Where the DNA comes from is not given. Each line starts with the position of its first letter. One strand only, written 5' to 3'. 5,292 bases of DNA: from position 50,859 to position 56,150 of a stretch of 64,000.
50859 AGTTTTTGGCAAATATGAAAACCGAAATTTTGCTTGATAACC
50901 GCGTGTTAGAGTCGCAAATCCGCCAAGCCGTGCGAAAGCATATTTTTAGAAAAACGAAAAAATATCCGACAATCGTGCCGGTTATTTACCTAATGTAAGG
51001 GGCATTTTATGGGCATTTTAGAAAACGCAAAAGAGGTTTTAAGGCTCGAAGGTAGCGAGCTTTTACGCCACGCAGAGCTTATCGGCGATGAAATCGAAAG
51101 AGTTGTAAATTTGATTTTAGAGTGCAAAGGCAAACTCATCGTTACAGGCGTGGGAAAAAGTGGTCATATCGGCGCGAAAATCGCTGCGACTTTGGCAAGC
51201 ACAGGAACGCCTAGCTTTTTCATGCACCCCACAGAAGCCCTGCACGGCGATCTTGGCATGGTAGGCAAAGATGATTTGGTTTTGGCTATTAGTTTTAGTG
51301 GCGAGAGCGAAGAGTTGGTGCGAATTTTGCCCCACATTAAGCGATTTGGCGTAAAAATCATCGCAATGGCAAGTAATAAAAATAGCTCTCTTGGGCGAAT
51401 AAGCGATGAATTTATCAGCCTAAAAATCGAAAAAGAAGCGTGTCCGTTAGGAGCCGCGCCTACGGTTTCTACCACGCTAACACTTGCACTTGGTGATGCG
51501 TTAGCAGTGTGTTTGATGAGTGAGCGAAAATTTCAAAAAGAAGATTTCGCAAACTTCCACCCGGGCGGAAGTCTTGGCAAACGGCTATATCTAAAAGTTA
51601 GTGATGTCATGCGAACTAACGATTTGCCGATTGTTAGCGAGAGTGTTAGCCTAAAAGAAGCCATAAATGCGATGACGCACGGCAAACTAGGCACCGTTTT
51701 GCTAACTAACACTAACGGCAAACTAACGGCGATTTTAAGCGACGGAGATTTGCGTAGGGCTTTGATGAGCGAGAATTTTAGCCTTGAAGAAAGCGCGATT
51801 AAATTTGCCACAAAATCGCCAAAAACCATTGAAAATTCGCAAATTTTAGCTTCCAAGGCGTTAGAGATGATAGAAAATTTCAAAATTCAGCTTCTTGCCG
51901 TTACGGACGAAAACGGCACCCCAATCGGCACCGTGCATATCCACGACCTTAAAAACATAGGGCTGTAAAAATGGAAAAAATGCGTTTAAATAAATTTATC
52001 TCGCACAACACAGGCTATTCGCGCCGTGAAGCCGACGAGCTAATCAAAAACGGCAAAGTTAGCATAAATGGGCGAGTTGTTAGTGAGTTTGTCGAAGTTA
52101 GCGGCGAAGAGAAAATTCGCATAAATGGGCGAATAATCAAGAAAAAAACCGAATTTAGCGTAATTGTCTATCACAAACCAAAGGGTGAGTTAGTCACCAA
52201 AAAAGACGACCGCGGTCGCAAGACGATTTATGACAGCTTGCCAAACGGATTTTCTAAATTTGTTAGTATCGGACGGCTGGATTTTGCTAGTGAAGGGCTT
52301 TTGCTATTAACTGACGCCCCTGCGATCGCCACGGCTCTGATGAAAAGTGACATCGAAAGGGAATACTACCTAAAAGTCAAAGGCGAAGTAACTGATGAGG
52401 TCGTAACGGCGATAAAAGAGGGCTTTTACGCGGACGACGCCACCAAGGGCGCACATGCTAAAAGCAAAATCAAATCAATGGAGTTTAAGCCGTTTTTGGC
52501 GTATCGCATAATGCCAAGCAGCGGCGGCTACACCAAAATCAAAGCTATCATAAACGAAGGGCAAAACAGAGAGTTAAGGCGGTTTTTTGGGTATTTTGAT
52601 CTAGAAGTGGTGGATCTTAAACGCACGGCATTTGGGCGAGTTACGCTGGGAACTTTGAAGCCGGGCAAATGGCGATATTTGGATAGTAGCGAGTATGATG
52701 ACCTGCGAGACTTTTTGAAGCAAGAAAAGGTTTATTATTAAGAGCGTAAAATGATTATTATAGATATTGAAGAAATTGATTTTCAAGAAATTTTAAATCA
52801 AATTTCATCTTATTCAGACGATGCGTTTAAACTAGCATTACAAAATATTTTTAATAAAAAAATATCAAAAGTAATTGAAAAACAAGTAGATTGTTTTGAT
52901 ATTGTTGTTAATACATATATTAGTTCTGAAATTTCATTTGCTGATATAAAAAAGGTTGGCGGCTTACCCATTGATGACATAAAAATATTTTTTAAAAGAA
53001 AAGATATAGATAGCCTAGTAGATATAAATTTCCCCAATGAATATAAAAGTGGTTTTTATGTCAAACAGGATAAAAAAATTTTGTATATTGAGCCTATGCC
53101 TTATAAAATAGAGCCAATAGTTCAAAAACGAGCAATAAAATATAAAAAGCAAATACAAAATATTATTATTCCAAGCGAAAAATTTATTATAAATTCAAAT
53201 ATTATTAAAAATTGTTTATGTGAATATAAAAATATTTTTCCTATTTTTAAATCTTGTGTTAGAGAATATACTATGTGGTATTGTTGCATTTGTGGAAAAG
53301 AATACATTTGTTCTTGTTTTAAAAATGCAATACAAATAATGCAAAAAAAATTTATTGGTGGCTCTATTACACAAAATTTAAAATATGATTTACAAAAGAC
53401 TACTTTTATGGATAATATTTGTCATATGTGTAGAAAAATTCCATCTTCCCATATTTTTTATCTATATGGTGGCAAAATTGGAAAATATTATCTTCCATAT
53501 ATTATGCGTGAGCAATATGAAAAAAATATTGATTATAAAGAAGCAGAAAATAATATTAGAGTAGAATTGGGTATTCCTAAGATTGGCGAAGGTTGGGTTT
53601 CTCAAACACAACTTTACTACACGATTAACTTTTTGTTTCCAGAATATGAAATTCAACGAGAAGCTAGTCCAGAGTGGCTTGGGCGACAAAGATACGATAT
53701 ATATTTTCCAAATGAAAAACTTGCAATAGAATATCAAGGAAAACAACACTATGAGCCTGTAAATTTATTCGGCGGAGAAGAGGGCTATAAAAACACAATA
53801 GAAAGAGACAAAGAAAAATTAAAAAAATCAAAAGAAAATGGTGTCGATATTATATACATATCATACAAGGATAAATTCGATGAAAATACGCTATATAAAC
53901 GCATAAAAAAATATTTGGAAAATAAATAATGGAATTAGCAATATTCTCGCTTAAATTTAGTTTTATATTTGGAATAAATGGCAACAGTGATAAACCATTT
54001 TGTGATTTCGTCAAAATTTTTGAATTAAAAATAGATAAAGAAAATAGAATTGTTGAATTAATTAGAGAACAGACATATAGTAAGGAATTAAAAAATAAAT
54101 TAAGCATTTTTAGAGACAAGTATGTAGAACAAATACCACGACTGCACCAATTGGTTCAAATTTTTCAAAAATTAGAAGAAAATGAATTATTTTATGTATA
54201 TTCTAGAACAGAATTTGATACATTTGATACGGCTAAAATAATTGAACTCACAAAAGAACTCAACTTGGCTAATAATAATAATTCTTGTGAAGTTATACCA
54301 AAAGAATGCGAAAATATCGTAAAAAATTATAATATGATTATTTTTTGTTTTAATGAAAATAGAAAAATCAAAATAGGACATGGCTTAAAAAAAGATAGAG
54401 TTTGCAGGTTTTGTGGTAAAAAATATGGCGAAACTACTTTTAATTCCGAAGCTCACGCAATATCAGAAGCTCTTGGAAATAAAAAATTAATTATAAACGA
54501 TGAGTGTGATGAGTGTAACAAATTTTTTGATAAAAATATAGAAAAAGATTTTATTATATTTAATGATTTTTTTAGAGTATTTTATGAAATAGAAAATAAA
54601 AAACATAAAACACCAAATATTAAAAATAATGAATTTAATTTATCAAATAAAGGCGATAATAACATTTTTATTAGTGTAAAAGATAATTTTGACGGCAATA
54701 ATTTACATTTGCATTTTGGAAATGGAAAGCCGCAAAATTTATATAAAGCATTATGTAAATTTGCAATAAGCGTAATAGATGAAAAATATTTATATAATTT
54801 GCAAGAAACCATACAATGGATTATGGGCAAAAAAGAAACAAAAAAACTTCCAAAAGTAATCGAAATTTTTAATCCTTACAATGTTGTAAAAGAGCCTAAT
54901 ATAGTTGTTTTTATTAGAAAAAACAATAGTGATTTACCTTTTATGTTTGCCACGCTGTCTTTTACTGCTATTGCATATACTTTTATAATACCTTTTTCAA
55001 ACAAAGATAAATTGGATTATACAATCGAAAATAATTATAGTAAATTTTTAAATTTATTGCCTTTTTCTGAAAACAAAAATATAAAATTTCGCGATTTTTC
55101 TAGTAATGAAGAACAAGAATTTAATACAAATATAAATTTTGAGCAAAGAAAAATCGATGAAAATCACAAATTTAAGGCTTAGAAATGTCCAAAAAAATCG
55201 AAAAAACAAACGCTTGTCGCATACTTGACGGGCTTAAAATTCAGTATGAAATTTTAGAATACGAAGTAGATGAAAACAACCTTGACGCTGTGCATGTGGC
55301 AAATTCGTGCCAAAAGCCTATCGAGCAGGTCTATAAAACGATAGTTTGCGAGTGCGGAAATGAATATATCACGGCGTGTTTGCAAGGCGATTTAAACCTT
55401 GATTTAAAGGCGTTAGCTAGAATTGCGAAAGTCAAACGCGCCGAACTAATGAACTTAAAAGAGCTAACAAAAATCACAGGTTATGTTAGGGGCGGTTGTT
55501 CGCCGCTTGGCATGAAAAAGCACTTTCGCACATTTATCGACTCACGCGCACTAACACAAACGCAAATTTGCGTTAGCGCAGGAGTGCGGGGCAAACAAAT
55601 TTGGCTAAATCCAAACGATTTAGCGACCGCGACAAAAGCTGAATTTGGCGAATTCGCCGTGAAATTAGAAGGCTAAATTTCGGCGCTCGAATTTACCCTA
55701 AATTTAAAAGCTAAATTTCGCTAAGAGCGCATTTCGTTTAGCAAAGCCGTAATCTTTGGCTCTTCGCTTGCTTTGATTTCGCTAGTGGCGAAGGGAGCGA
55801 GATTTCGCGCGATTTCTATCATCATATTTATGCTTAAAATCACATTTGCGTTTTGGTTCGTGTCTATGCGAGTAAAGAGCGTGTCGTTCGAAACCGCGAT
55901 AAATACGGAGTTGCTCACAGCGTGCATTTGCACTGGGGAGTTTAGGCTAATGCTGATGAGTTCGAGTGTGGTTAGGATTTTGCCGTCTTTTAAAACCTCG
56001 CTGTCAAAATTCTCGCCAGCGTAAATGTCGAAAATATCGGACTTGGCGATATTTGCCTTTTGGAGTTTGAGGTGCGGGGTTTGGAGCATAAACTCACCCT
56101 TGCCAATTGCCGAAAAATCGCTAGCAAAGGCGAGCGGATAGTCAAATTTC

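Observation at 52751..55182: Very AT-rich 2.4-kb two-gene islet encoding two distinct nuclease-motif, Cys-rich proteins, inserted seamlessly into a housekeeping operon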

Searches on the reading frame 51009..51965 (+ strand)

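Call 3: search_protein_families(library=pfam, proteins=[window:51009-51965:+], max_evalue=1)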
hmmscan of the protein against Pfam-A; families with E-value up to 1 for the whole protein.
window:51009-51965:+ (319 aa): 4 families
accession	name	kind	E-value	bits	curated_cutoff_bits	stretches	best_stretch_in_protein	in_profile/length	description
PF01380.27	SIS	-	4.9e-32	110.9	25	1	37-167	2-130/131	SIS domain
PF00571.33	CBS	-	1.5e-13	51.3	24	2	197-253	1-56/57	CBS domain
PF13580.11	SIS_2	-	0.0016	18.9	27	1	87-122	103-138/138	SIS domain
PF07785.16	DUF1623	-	0.16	12.6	25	1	153-199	29-68/90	Protein of unknown function (DUF1623)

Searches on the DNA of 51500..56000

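Call 94: search_rna_families(source=window, start=51500, end=56000, threshold=evalue, max_evalue=0.1)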
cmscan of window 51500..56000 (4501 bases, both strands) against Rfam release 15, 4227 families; matches with E-value up to 0.1: 0.
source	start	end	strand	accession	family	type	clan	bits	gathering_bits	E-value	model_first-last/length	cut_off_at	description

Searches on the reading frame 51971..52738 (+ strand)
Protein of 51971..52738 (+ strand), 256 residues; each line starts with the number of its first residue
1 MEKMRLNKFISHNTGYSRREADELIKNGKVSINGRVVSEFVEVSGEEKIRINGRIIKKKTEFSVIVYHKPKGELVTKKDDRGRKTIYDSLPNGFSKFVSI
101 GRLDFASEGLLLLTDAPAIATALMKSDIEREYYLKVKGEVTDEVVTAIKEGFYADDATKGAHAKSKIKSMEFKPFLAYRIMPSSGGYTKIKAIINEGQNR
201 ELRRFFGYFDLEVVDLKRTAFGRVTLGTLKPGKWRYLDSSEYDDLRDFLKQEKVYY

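Call 3: search_protein_families(library=pfam, proteins=[window:51971-52738:+], max_evalue=1)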
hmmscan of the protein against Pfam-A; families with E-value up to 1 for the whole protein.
window:51971-52738:+ (256 aa): 4 families
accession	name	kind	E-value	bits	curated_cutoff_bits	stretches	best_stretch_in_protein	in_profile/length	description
PF00849.27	PseudoU_synth_2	-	3.2e-16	60.3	26.8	1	64-206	2-150/152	RNA pseudouridylate synthase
PF01479.30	S4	-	1.7e-09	37.7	22.8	1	4-38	1-36/48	S4 domain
PF22421.1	SYY_C-terminal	-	0.0028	18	27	1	11-43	27-60/83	Tyrosine--tRNA ligase SYY-like C-terminal domain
PF14220.11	DUF4329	-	0.049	14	28.6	1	49-97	9-59/116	Domain of unknown function (DUF4329)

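Call 45: find_encoding_contigs(protein=window:51971-52738:+, flank=5000, max_places=8)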
Protein window:51971-52738:+ (256 aa): 4 contigs read that carry it; 1 place shown.
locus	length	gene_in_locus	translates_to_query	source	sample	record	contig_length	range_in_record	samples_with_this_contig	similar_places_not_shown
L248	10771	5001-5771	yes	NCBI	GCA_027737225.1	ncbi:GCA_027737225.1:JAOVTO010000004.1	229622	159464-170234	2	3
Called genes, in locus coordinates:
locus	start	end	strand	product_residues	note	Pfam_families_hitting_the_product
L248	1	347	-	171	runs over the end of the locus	PF01048:PNP_UDP_1 (weak)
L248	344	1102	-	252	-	PF00977:His_biosynth, PF05690:ThiG (faint), PF01207:Dus (faint), PF02581:TMP-TENI (faint), PF03060:NMO (faint), PF04309:G3P_antiterm (faint)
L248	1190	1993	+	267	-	PF00398:RrnaAD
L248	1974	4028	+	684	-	PF00753:Lactamase_B, PF12706:Lactamase_B_2 (weak), PF22505:RNase_J_b_CASP, PF07521:RMMBL, PF17770:RNase_J_C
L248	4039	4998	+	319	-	PF01380:SIS, PF00571:CBS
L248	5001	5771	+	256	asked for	PF01479:S4, PF00849:PseudoU_synth_2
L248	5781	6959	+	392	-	-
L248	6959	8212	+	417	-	PF14279:HNH_5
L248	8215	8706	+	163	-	PF04073:tRNA_edit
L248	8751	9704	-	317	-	-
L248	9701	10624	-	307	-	PF11335:DUF3137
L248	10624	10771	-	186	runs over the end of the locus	PF04011:LemA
